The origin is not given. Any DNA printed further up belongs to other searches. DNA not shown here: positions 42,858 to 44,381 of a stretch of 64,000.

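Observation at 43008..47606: F420-type FdhB + Cys-FdhA + MvhD + radical SAM operon in a bacterium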

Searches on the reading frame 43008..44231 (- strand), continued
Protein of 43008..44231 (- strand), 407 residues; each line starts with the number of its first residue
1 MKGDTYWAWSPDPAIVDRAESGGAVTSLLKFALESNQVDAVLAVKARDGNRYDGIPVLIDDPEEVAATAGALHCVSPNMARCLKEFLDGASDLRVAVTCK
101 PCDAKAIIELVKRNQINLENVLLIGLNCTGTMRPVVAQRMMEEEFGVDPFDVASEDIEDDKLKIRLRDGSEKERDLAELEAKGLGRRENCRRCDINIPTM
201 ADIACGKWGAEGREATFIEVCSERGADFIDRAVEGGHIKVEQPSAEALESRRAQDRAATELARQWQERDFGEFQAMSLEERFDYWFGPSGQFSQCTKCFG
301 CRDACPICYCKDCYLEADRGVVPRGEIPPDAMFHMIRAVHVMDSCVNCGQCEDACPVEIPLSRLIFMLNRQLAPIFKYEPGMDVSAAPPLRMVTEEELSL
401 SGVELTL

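Call 53: search_protein_families(library=pfam, proteins=[L034:11982-13325:+, L034:11487-11876:+, L033:6183-7544:+, L033:5559-6167:+, L079:3003-7517:+, L065:3203-7519:+, L038:5757-7529:+, L011:4394-7105:+, L029:13793-15121:+, L063:13793-15763:+], max_evalue=1e-8)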
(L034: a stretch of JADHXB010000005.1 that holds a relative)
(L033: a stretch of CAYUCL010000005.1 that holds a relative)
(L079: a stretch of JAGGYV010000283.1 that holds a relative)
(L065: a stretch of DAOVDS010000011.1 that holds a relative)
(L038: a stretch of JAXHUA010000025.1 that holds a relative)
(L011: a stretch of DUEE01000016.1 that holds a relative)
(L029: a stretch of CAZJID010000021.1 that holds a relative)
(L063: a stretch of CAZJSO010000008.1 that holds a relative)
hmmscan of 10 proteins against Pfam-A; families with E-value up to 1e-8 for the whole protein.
L034:11982-13325:+ (447 aa): 4 families
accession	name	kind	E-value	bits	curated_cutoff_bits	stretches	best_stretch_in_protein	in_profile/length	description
PF07992.20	Pyr_redox_2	-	3.1e-62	211.1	26.1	1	5-299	2-291/291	Pyridine nucleotide-disulphide oxidoreductase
PF00070.33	Pyr_redox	-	5.9e-16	59.2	22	1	142-220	1-80/82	Pyridine nucleotide-disulphide oxidoreductase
PF02852.28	Pyr_redox_dim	-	3.5e-14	53.4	25.3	1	321-423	3-103/110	Pyridine nucleotide-disulphide oxidoreductase, dimerisation domain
PF13738.12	Pyr_redox_3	-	2.3e-12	47.2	30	1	75-273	106-305/305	Pyridine nucleotide-disulphide oxidoreductase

L034:11487-11876:+ (129 aa): 1 family
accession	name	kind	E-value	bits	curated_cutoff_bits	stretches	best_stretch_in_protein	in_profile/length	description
PF00072.30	Response_reg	-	2.8e-24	85.9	30.2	1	4-121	1-110/111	Response regulator receiver domain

L033:6183-7544:+ (453 aa): 9 families
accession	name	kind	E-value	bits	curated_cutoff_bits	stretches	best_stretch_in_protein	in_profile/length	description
PF00037.32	Fer4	-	2.7e-20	71.7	21.1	0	413-435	2-24/24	4Fe-4S binding domain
PF12838.12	Fer4_7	-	1.3e-18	67.7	27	1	388-433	2-52/52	4Fe-4S dicluster domain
PF12837.12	Fer4_6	-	1.2e-15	57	25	0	412-434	2-24/24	4Fe-4S binding domain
PF13237.11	Fer4_10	-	4.2e-15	55.9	25.5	1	382-430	3-53/53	4Fe-4S dicluster domain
PF13187.11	Fer4_9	-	2.3e-12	47.2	27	0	388-434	2-52/52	4Fe-4S dicluster domain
PF13484.11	Fer4_16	-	1.8e-11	45.1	30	0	419-441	2-26/66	4Fe-4S double cluster binding domain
PF14697.11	Fer4_21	-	2.2e-11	44.2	35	0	382-435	2-58/59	4Fe-4S dicluster domain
PF12797.12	Fer4_2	-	1.1e-10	41.1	24.5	0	37-56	3-22/22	4Fe-4S binding domain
PF25160.1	LdpA_Fe-S-bd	-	3.2e-10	40.1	27.6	0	392-437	7-46/49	LdpA Fe-S cluster-binding domain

L033:5559-6167:+ (202 aa): 0 families

L079:3003-7517:+ (1504 aa): 18 families
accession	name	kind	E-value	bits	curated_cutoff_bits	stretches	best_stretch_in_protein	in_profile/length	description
PF07992.20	Pyr_redox_2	-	9.6e-61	206.2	26.1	2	264-573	2-291/291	Pyridine nucleotide-disulphide oxidoreductase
PF13450.12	NAD_binding_8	-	7.3e-24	84.3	21.9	0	1093-1129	1-37/68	NAD(P)-binding Rossmann-like domain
PF14691.11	Fer4_20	-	2.8e-22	79.1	25.8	1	165-248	24-110/113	Dihydroprymidine dehydrogenase domain II, 4Fe-4S cluster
PF12831.13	FAD_oxidored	-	3.2e-19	70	27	0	1092-1150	3-64/416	FAD dependent oxidoreductase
PF00037.32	Fer4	-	2.1e-18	65.7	21.1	0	1430-1451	2-23/24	4Fe-4S binding domain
PF00890.30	FAD_binding_2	-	6.4e-18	65.6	20.4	0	1092-1128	3-39/414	FAD binding domain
PF01266.30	DAO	-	1.3e-17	64.8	27.9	0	1092-1127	3-38/353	FAD dependent oxidoreductase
PF13738.12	Pyr_redox_3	-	4.4e-15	56.2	30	0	1088-1199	164-268/305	Pyridine nucleotide-disulphide oxidoreductase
PF01593.30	Amino_oxidase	-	4.1e-14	53.1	19.8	0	1098-1128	1-31/443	Flavin containing amine oxidoreductase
PF00070.33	Pyr_redox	-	2.5e-13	50.8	22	0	407-480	1-78/82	Pyridine nucleotide-disulphide oxidoreductase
PF01134.28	GIDA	-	2.8e-13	50.1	22.1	0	1093-1122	4-33/391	Glucose inhibited division protein A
PF03486.20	HI0933_like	-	2.3e-12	47.3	50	0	1092-1124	4-36/244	HI0933-like protein Rossmann domain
PF01946.23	Thi4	-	2.6e-12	46.9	26.2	0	252-299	7-55/235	Thi4 family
PF13237.11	Fer4_10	-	5e-11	42.8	25.5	0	1430-1480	3-53/53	4Fe-4S dicluster domain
PF12838.12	Fer4_7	-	1.1e-10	42.2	27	0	1435-1483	1-52/52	4Fe-4S dicluster domain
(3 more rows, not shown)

L065:3203-7519:+ (1438 aa): 17 families
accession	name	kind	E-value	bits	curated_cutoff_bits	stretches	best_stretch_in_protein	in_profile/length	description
PF07992.20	Pyr_redox_2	-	2.7e-62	211.3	26.1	3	190-491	2-291/291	Pyridine nucleotide-disulphide oxidoreductase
PF14691.11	Fer4_20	-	2.6e-23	82.4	25.8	1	97-176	30-112/113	Dihydroprymidine dehydrogenase domain II, 4Fe-4S cluster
PF13450.12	NAD_binding_8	-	9.9e-19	67.8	21.9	0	1028-1064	1-37/68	NAD(P)-binding Rossmann-like domain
PF13738.12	Pyr_redox_3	-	4.2e-17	62.8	30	0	318-475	160-305/305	Pyridine nucleotide-disulphide oxidoreductase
PF12831.13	FAD_oxidored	-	1.8e-16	60.9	27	0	1027-1063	3-39/416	FAD dependent oxidoreductase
PF01266.30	DAO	-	1.1e-15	58.5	27.9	0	190-225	1-37/353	FAD dependent oxidoreductase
PF00070.33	Pyr_redox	-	2.8e-14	53.8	22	0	324-384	1-59/82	Pyridine nucleotide-disulphide oxidoreductase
PF13187.11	Fer4_9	-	2e-13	50.6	27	0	1373-1418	2-51/52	4Fe-4S dicluster domain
PF01593.30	Amino_oxidase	-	5.3e-13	49.5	19.8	0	199-225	2-28/443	Flavin containing amine oxidoreductase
PF00890.30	FAD_binding_2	-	5.6e-13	49.3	20.4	0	1026-1062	2-38/414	FAD binding domain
PF03486.20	HI0933_like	-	9.5e-13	48.6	50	0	190-225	2-37/244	HI0933-like protein Rossmann domain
PF00037.32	Fer4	-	2.8e-11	43.2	21.1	0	43-63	2-22/24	4Fe-4S binding domain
PF12838.12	Fer4_7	-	3.9e-11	43.7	27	0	1373-1418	2-52/52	4Fe-4S dicluster domain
PF01946.23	Thi4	-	8.3e-10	38.7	26.2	0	188-225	17-55/235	Thi4 family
PF13237.11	Fer4_10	-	1.2e-09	38.4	25.5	0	1369-1415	5-53/53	4Fe-4S dicluster domain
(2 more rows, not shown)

L038:5757-7529:+ (590 aa): 9 families
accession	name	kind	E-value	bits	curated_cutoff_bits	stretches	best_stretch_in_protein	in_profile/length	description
PF13510.11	Fer2_4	-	3.5e-20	72.3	22.8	1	6-83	3-81/82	2Fe-2S iron-sulfur cluster binding domain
PF12838.12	Fer4_7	-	6.5e-18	65.4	27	1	130-184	2-51/52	4Fe-4S dicluster domain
PF00037.32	Fer4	-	1.2e-16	60.2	21.1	0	164-187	1-24/24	4Fe-4S binding domain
PF12837.12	Fer4_6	-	3.4e-15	55.6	25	0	164-186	2-24/24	4Fe-4S binding domain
PF13237.11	Fer4_10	-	5.8e-14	52.2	25.5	0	520-567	4-53/53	4Fe-4S dicluster domain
PF13187.11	Fer4_9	-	1.2e-12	48.1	27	0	524-571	1-52/52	4Fe-4S dicluster domain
PF14697.11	Fer4_21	-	4.5e-12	46.4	35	0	518-571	1-57/59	4Fe-4S dicluster domain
PF13484.11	Fer4_16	-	2.9e-11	44.4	30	0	171-189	2-20/66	4Fe-4S double cluster binding domain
PF25160.1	LdpA_Fe-S-bd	-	6e-09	36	27.6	0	136-188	5-45/49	LdpA Fe-S cluster-binding domain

L011:4394-7105:+ (903 aa): 6 families
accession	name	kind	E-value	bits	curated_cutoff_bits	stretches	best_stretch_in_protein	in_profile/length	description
PF00384.28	Molybdopterin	-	2.6e-90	303.5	24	1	277-704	1-352/353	Molybdopterin oxidoreductase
PF01568.27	Molydop_binding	-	1e-30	106.4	26.8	1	787-892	1-109/110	Molydopterin dinucleotide binding domain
PF13510.11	Fer2_4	-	7.6e-20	71.2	22.8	1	3-78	3-81/82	2Fe-2S iron-sulfur cluster binding domain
PF04879.21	Molybdop_Fe4S4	-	1e-17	64.2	22.7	1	222-274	3-55/55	Molybdopterin oxidoreductase Fe4S4 domain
PF10588.14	NADH-G_4Fe-4S_3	-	2.7e-15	56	27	1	85-123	1-39/40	NADH-ubiquinone oxidoreductase-G iron-sulfur binding region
PF12838.12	Fer4_7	-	6.1e-09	36.6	27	1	147-205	1-52/52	4Fe-4S dicluster domain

L029:13793-15121:+ (442 aa): 3 families
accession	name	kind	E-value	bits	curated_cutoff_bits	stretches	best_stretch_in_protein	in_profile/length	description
PF07992.20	Pyr_redox_2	-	8.5e-45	153.8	26.1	1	2-301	2-291/291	Pyridine nucleotide-disulphide oxidoreductase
PF00070.33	Pyr_redox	-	6.1e-17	62.3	22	1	145-218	2-73/82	Pyridine nucleotide-disulphide oxidoreductase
PF02852.28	Pyr_redox_dim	-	6.2e-13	49.3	25.3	1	328-422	7-101/110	Pyridine nucleotide-disulphide oxidoreductase, dimerisation domain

L063:13793-15763:+ (656 aa): 8 families
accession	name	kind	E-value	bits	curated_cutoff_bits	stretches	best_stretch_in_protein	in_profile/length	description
PF00037.32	Fer4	-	4.2e-19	67.9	21.1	0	616-638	2-24/24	4Fe-4S binding domain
PF12838.12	Fer4_7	-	8.7e-13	49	27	0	590-636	1-52/52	4Fe-4S dicluster domain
PF12837.12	Fer4_6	-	1e-12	47.8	25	0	240-257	4-21/24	4Fe-4S binding domain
PF13484.11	Fer4_16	-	6.7e-12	46.5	30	0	622-642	2-22/66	4Fe-4S double cluster binding domain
PF13237.11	Fer4_10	-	8.8e-12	45.2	25.5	0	586-633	4-53/53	4Fe-4S dicluster domain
PF14697.11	Fer4_21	-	3.9e-10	40.1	35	0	585-638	2-58/59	4Fe-4S dicluster domain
PF07992.20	Pyr_redox_2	-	6.9e-10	39.2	26.1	0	145-241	3-87/291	Pyridine nucleotide-disulphide oxidoreductase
PF25160.1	LdpA_Fe-S-bd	-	1.8e-09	37.7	27.6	0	595-641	7-47/49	LdpA Fe-S cluster-binding domain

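Call 84: list_cluster_members(proteins=[P0001, P0164])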
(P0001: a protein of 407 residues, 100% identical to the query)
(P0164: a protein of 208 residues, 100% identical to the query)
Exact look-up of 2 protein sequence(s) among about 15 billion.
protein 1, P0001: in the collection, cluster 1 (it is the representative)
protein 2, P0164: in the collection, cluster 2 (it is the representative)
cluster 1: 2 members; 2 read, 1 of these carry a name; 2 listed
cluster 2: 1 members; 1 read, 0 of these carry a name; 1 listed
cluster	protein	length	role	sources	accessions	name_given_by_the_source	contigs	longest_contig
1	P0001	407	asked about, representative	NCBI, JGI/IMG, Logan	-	-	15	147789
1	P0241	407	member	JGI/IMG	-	formate dehydrogenase subunit beta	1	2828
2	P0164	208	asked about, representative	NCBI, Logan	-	-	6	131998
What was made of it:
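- Tried and rejected: The cluster-member look-up returned no organism name (call 84).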
